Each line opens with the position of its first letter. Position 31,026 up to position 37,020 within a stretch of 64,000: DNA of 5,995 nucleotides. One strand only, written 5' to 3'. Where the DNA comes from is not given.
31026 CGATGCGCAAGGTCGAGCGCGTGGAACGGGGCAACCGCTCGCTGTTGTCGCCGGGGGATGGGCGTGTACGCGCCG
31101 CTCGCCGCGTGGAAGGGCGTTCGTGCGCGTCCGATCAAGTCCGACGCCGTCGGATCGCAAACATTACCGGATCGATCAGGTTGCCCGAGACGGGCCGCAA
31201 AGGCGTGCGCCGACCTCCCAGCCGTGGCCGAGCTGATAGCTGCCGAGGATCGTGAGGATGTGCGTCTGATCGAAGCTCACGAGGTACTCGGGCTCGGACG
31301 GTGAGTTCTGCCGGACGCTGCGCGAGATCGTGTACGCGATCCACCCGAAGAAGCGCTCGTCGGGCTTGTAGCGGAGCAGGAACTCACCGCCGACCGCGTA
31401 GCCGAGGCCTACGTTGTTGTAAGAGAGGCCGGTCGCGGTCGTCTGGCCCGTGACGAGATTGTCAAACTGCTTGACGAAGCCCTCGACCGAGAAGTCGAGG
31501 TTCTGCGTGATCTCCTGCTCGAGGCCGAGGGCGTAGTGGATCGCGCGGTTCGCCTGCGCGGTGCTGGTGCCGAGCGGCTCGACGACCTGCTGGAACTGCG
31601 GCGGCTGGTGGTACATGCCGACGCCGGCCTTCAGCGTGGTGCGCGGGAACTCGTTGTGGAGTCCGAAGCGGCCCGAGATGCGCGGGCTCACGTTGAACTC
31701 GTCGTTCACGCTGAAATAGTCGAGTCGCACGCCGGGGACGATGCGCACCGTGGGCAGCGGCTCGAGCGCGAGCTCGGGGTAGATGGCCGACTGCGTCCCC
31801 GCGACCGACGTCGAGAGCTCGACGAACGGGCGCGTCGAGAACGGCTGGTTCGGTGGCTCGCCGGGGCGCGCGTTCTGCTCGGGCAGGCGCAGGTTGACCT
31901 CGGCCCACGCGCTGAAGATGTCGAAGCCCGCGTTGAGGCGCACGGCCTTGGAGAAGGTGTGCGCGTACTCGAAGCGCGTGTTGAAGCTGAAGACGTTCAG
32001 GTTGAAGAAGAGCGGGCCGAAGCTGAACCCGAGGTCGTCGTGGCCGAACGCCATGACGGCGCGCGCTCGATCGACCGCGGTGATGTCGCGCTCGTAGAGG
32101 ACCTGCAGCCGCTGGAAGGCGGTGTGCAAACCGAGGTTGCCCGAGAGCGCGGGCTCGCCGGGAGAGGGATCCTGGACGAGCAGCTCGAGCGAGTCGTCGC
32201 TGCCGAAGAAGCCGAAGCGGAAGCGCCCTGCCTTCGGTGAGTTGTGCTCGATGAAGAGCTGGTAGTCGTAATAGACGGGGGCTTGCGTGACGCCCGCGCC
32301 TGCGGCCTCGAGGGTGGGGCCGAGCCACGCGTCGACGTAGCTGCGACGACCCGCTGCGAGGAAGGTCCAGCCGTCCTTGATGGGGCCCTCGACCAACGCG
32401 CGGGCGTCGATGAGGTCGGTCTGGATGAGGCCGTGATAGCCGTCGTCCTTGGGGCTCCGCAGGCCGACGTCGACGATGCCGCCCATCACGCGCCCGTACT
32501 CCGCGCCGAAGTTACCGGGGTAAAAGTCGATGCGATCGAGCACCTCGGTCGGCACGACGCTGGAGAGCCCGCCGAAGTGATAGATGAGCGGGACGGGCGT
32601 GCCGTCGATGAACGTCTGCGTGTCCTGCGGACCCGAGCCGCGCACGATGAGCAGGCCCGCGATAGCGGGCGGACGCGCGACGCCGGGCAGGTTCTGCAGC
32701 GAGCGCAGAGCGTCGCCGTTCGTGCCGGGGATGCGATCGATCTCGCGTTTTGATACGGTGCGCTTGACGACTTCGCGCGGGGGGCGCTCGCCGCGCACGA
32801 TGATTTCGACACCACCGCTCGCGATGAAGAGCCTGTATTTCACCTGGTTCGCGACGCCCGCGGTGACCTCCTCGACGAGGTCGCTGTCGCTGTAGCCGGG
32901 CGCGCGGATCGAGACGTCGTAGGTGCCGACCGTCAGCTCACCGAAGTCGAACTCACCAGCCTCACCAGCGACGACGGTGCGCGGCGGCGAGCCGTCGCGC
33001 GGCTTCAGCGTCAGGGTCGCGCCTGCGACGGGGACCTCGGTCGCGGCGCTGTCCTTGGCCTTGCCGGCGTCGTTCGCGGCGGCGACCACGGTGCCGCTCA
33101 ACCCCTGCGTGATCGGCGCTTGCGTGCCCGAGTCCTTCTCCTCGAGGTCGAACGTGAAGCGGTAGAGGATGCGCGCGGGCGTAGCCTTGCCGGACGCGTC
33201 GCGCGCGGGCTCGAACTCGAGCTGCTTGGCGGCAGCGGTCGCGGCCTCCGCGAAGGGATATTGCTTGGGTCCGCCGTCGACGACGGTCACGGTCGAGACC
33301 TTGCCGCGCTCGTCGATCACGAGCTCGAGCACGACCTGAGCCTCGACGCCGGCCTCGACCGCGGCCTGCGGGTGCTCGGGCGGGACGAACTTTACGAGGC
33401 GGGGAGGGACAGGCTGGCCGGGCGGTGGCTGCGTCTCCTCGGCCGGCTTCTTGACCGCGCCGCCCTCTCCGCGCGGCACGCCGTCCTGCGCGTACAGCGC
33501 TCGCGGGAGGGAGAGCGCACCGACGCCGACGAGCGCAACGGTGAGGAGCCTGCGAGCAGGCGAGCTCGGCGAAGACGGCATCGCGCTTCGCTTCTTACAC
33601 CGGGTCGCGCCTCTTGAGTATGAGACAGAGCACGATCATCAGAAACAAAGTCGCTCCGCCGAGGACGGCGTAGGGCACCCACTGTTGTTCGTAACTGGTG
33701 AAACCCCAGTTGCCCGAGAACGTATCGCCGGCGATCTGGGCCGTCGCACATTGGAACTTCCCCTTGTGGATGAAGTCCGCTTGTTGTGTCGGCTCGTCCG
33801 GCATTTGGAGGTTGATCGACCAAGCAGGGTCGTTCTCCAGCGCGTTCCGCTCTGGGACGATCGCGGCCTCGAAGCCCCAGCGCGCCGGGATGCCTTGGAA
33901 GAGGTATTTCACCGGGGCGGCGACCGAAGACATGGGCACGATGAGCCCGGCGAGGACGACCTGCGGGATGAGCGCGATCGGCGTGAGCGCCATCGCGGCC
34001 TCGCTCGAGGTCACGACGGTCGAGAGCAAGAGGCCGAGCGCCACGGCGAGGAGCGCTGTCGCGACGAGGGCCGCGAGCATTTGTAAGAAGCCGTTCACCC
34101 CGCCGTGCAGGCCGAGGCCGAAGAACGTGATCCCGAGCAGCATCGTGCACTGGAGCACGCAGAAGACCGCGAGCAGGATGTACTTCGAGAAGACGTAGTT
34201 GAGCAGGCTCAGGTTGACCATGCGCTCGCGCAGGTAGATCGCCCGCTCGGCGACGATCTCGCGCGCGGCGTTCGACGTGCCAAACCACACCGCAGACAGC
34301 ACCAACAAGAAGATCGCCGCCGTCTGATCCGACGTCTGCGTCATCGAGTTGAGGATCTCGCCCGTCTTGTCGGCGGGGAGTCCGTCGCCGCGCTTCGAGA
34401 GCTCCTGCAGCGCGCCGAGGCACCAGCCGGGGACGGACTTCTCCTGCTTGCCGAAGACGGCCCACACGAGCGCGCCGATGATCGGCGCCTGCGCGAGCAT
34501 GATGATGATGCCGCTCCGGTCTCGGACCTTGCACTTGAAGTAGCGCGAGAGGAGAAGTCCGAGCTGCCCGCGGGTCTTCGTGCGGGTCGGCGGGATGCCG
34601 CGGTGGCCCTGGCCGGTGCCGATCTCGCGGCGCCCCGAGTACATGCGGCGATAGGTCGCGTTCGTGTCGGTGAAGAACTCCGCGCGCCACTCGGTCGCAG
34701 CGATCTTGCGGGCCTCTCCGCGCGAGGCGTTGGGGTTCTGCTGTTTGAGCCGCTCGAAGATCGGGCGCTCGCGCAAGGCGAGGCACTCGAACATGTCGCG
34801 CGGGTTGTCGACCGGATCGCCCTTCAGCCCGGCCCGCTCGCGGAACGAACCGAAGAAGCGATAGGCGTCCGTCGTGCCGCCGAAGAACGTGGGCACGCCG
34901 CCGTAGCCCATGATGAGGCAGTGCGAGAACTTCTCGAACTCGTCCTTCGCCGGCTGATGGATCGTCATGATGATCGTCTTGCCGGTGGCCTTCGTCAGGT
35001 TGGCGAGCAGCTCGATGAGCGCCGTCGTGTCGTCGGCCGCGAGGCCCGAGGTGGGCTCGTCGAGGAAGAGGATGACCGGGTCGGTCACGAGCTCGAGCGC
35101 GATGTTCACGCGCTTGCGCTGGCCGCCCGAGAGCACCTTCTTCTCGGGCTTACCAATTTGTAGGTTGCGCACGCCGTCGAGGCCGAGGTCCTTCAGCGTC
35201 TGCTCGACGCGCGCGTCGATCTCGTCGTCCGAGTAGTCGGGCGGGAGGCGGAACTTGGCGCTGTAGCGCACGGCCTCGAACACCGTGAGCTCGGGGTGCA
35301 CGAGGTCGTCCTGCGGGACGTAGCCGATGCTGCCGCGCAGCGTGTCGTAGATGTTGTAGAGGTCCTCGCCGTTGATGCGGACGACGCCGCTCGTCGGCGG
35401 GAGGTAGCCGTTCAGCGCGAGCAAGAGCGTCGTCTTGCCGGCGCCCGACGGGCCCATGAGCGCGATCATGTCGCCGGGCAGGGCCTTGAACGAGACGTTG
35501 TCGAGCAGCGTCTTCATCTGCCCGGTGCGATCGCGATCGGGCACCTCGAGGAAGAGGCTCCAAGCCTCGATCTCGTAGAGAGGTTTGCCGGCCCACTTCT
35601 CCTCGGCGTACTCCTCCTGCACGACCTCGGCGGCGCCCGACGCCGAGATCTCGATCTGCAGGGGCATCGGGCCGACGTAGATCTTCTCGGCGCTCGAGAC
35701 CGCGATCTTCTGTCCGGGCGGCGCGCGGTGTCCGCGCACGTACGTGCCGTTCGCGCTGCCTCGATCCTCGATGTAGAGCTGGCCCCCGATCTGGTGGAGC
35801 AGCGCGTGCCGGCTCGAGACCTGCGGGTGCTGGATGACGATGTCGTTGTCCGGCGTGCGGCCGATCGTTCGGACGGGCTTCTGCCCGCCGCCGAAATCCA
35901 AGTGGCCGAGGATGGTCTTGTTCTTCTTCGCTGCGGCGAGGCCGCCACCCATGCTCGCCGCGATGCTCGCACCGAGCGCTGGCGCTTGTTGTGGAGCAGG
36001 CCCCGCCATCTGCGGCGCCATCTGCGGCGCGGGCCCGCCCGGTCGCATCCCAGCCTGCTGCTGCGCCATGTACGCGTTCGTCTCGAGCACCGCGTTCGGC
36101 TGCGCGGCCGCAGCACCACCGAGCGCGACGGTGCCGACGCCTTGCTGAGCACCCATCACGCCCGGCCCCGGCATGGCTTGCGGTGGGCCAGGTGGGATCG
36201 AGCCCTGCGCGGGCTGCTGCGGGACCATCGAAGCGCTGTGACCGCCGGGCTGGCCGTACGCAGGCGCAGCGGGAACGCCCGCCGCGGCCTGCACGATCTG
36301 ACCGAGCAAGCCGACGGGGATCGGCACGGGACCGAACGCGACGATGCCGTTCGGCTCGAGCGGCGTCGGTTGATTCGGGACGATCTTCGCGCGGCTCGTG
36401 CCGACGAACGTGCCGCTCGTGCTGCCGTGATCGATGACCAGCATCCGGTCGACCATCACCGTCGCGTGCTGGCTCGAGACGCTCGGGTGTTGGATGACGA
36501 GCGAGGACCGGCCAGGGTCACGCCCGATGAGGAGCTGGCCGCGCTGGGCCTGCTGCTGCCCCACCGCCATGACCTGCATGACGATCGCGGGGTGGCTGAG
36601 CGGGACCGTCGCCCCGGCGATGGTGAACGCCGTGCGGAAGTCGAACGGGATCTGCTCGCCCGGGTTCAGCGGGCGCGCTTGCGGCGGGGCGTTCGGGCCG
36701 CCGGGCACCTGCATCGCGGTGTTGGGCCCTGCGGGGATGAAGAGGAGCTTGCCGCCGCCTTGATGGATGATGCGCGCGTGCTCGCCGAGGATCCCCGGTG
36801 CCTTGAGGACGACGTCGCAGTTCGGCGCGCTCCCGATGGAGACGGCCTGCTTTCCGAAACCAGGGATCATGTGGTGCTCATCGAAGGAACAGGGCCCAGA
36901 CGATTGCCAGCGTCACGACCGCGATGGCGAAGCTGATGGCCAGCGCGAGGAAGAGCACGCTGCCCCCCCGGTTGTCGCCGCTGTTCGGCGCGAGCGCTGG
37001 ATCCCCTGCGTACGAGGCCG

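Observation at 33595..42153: Compact phospho-threonine signalling cassette: triple-FHA ABCG transporter, PP2C phosphatase, exo-vWA/endo-FHA membrane protein and zinc-ribbon/PG-repeat/FHA protein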

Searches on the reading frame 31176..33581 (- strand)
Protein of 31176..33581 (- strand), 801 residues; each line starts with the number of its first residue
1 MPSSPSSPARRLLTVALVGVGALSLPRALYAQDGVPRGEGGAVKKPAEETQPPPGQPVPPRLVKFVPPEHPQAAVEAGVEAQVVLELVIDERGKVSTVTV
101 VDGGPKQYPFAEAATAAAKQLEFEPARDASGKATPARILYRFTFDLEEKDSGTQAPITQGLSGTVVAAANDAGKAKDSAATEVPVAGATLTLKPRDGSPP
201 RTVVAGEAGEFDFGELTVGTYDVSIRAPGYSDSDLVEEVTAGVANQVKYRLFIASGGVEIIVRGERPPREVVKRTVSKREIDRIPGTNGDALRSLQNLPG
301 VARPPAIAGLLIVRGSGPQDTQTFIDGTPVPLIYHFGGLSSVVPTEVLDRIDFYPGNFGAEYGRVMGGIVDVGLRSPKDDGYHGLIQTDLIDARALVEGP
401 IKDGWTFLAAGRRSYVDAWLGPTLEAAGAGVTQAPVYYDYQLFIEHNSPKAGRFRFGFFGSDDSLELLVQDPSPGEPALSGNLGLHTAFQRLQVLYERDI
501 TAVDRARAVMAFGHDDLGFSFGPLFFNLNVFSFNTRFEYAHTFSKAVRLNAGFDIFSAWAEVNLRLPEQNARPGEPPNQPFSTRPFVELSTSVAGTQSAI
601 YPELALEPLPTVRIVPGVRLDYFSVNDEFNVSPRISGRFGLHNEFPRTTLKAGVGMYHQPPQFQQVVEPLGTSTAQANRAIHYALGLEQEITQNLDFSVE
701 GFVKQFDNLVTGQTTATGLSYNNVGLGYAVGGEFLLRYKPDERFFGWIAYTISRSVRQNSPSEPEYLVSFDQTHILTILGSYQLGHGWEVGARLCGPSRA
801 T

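Call 8: search_protein_families(library=pfam, proteins=[window:31176-33581:-], max_evalue=0.01)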
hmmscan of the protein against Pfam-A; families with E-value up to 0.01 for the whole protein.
window:31176-33581:- (801 aa): 6 families
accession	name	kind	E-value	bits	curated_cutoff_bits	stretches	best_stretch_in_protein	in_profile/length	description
PF00593.30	TonB_dep_Rec_b-barrel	-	1.7e-13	51.7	27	1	472-794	42-392/436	TonB dependent receptor-like, beta-barrel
PF03544.19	TonB_C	-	4.3e-11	43.5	24.6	1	67-146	2-79/79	Gram-negative bacterial TonB protein C-terminal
PF13620.12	CarboxypepD_reg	-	7.7e-10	39.4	32.3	1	180-247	9-77/82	Carboxypeptidase regulatory-like domain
PF07715.20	Plug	-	1.1e-08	36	23.9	1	275-368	11-106/107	TonB-dependent Receptor Plug Domain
PF17210.9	SdrD_B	-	1.7e-05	25.4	29.7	1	179-228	18-67/112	SdrD B-like domain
PF17802.7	SpaA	-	0.0008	20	23.1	1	176-223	7-56/91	Prealbumin-like fold domain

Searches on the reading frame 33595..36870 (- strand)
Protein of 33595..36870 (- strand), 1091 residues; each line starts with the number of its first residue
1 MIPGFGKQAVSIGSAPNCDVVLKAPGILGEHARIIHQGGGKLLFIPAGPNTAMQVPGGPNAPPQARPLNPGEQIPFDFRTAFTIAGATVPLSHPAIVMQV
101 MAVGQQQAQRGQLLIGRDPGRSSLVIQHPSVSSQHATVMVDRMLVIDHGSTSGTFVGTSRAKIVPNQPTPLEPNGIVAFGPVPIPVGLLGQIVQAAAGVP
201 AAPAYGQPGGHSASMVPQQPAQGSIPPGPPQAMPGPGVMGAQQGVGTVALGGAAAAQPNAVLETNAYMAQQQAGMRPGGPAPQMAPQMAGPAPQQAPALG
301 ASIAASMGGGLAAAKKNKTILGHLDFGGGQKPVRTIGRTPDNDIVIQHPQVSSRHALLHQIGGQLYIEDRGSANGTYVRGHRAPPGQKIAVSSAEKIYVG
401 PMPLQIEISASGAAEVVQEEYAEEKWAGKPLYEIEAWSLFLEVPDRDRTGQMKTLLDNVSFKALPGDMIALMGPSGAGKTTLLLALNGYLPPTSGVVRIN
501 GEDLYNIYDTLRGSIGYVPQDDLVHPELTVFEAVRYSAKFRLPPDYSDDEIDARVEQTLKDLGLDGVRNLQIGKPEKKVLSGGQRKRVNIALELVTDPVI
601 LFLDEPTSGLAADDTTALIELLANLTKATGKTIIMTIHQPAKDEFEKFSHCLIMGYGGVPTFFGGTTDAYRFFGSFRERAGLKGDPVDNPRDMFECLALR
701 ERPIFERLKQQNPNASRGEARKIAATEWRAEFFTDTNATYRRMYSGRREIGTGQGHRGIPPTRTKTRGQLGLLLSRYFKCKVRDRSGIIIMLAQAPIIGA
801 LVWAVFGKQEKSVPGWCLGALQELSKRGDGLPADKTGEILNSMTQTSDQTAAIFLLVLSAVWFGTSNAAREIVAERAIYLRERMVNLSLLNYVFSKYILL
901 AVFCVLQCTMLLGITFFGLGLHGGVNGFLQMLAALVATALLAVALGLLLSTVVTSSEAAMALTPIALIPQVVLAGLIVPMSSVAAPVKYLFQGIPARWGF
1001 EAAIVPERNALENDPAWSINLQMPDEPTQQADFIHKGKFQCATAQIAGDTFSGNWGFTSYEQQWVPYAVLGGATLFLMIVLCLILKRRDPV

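Call 8: search_protein_families(library=pfam, proteins=[window:33595-36870:-], max_evalue=0.01)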
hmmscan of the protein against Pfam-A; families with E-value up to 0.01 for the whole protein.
window:33595-36870:- (1091 aa): 10 families
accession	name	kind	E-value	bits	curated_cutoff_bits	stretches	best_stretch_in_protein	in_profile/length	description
PF00498.31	FHA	-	1.6e-36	125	20.7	3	335-399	2-66/67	FHA domain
PF00005.33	ABC_tran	-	2.3e-33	116.1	25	1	456-608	1-137/137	ABC transporter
PF01061.29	ABC2_membrane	-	6.2e-24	85.1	26.9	1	769-1004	2-207/211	ABC-2 type transporter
PF16697.10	Yop-YscD_cpl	-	4.6e-17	62.5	33.2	1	334-406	19-90/94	Inner membrane component of T3SS, cytoplasmic domain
PF12698.13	ABC2_membrane_3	-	8.6e-17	61.7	31.6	1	844-1002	158-314/347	ABC-2 family transporter protein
PF13304.12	AAA_21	-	1.9e-05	25.3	27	0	589-640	247-300/304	AAA domain, putative AbiEii toxin, Type IV TA system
PF13191.12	AAA_16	-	0.00056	20.9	32.6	1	451-628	8-161/167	AAA ATPase domain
PF12679.13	ABC2_membrane_2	-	0.0011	18.7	27.2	1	908-1088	131-281/283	ABC-2 family transporter protein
PF13481.12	AAA_25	-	0.0019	18.3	27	0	464-486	30-53/195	AAA domain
PF13555.12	AAA_29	-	0.0045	17.2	27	0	464-496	20-51/61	P-loop containing region of AAA domain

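Call 23: search_solved_structures(query=window:33595-36870:-, max_evalue=1e-10)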
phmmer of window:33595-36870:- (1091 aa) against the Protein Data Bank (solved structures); distinct sequences matched with E-value up to 1e-10: 399 (the best 60 are shown).
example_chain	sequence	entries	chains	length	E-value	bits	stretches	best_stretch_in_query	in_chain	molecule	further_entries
9s2c_A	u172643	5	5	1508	2.8e-46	161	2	451-692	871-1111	Pleiotropic ABC efflux transporter of multiple drugs CDR1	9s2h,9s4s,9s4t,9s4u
9iuk_A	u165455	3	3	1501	4.7e-46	160.3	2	380-685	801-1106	Pleiotropic ABC efflux transporter of multiple drugs CDR1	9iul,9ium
8i38_A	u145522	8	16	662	2.2e-44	154.7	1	444-692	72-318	ABC transporter G family member 25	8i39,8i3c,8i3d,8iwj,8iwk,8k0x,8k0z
8wba_A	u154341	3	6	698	2.7e-44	154.5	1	444-692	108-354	ABC transporter G family member 25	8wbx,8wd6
8i3a_A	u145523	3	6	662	5.3e-44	153.5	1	444-692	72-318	ABC transporter G family member 25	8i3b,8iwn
8wam_A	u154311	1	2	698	6.4e-44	153.2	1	444-692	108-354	ABC transporter G family member 25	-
7p03_A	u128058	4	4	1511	5.7e-43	150.1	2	451-692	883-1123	Pleiotropic ABC efflux transporter of multiple drugs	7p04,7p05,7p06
6eti_A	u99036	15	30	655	1.3e-40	142.2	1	452-805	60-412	ATP-binding cassette sub-family G member 2 | Broad substrate specificity ATP-binding cassette transporter ABCG2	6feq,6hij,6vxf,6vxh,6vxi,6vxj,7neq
7oj8_A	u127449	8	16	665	1.4e-40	142.2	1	452-805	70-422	Broad substrate specificity ATP-binding cassette transporter ABCG2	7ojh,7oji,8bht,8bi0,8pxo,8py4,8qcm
5nj3_A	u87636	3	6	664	1.4e-40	142.1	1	452-805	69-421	ATP-binding cassette sub-family G member 2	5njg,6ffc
7lkp_A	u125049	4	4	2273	3.1e-40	141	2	459-640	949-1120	Retinal-specific phospholipid-transporting ATPase ABCA4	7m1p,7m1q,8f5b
8wtm_A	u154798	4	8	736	3.2e-40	141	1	449-676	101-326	ABC transporter G family member 16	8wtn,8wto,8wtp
6hbu_A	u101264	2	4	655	3.2e-40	141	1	452-805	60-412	ATP-binding cassette sub-family G member 2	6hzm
7e7i_A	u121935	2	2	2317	3.3e-40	140.9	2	459-640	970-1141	Retinal-specific phospholipid-transporting ATPase ABCA4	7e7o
6hco_A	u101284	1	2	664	3.4e-40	140.9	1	452-805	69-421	ATP-binding cassette sub-family G member 2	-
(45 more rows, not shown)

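Call 50: search_protein_families(library=ncbifam, proteins=[window:33595-36870:-], max_evalue=0.001)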
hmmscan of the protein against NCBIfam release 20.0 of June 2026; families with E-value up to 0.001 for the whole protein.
window:33595-36870:- (1091 aa): 194 families (the best 25 are shown)
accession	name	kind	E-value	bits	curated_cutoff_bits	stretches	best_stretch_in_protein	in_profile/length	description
TIGR00955.1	3a01204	subfamily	8.4e-79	265.8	736.35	2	448-811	35-384/617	pigment precursor permease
TIGR00956.1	3a01205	subfamily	5.8e-54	183.2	1959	2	428-667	756-989/1394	pleiotropic drug resistance family protein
TIGR01188.1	drrA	subfamily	2.4e-34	119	312.45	1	456-639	9-183/302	daunorubicin resistance ABC transporter, ATP-binding protein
TIGR02857.1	CydD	equivalog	1.1e-32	113.8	435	1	424-641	307-518/529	thiol reductant ABC exporter subunit CydD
NF033858.1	ABC2_perm_RbbA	equivalog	2.6e-31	108.4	1050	2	454-638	280-456/909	ribosome-associated ATPase/putative transporter RbbA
TIGR02673.1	FtsE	equivalog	1.6e-30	106.4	264.85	1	454-640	16-197/214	cell division ATP-binding protein FtsE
TIGR01166.1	cbiO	subfamily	2e-30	105.7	211.8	1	454-639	6-186/190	cobalt ABC transporter, ATP-binding protein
TIGR03522.1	GldA_ABC_ATP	equivalog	3.6e-29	102.2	402.6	1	452-638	14-190/301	gliding motility-associated ABC transporter ATP-binding subunit GldA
TIGR04521.1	ECF_ATPase_2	equivalog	8.5e-29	100.5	330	1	452-657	17-221/279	energy-coupling factor transporter ATPase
TIGR03864.1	PQQ_ABC_ATP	hypoth_equivalog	2.6e-28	99.1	302.25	1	453-659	14-210/236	ABC transporter, ATP-binding subunit, PQQ-dependent alcohol dehydrogenase system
TIGR03265.1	PhnT2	equivalog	3.2e-28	99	457.7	1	441-639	5-194/353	putative 2-aminoethylphosphonate ABC transporter ATP-binding protein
TIGR02982.1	heterocyst_DevA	subfamily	2e-27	96.2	295.8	1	452-639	17-201/220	ABC exporter ATP-binding subunit, DevA family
NF043075.1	MMSYN1_0197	equivalog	2.5e-27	95.7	550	1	452-640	14-193/341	spermidine/putrescine ABC transporter ATP-binding protein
TIGR01189.1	ccmA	equivalog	3e-27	95.6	131.6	1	452-642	12-189/198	heme ABC exporter ATP-binding protein CcmA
TIGR02868.1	CydC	equivalog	4.3e-27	95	329.05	1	449-639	345-529/530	thiol reductant ABC exporter subunit CydC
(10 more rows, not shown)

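Call 51: search_protein_families(library=padloc, proteins=[window:33595-36870:-], max_evalue=0.001)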
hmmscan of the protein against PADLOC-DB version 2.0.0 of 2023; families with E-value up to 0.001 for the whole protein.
window:33595-36870:- (1091 aa): 4 families
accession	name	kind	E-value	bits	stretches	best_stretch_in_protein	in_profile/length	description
PDLC04135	mad3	-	2.1e-22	78.2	2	577-659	256-345/374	mads_3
PDLC04140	mad8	-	1.1e-09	36.3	1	453-640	14-234/314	mads_8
PDLC02980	AriA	-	3.8e-05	21.8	0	470-489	3-22/304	-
PDLC04164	AriA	-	6.4e-05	20.6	0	458-491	19-52/253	-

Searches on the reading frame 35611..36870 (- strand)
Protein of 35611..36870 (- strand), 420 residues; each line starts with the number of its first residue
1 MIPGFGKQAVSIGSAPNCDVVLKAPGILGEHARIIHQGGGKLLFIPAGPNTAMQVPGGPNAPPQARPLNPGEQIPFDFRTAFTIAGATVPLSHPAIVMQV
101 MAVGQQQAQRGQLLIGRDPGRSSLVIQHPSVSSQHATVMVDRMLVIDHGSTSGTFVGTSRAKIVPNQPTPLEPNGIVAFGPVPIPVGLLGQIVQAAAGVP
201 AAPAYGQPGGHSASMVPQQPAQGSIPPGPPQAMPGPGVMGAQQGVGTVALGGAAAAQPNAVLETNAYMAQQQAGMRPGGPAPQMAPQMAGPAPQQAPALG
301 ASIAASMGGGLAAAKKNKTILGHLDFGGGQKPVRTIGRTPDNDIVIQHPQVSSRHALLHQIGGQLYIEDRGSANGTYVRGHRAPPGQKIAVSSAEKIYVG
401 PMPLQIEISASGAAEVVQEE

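Call 54: search_solved_structures(query=window:35611-36870:-, max_evalue=0.001)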
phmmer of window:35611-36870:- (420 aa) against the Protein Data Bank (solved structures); distinct sequences matched with E-value up to 0.001: 14.
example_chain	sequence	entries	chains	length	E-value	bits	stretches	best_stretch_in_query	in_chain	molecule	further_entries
6i2q_B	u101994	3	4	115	3.5e-07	32.9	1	331-402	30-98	Glycogen accumulation regulator GarA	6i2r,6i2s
8p5r_G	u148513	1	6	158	5.4e-07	32.3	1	330-402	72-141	Glycogen accumulation regulator GarA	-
8s05_C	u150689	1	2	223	9.9e-07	31.4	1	270-380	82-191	Conserved protein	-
5a8i_A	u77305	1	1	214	1.6e-06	30.8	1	270-380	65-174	ARNA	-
2kb3_A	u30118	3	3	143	8.4e-06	28.4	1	330-402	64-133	Oxoglutarate dehydrogenase inhibitor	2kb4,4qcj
8p5x_G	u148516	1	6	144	8.5e-06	28.4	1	330-402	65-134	Oxoglutarate dehydrogenase inhibitor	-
2jpe_A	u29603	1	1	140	2.6e-05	26.8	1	57-181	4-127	Nuclear inhibitor of protein phosphatase 1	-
2kkl_A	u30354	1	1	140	9.1e-05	25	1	332-402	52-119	Uncharacterized protein Mb1858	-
6cah_A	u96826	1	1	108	0.0001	24.8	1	335-384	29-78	ABC transporter ATP-binding/permease protein Rv1747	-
2kfu_A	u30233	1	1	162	0.00012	24.6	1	332-402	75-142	Rv1827 pThr 22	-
6i2p_D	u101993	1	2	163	0.00012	24.6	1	332-402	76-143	Glycogen accumulation regulator GarA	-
7rj3_A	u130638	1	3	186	0.00015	24.2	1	332-402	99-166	Glycogen accumulation regulator GarA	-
2n84_A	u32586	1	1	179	0.00047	22.6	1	332-388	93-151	Uncharacterized protein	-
6ccd_A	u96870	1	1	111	0.00065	22.2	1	335-400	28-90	ABC transporter ATP-binding/permease protein Rv1747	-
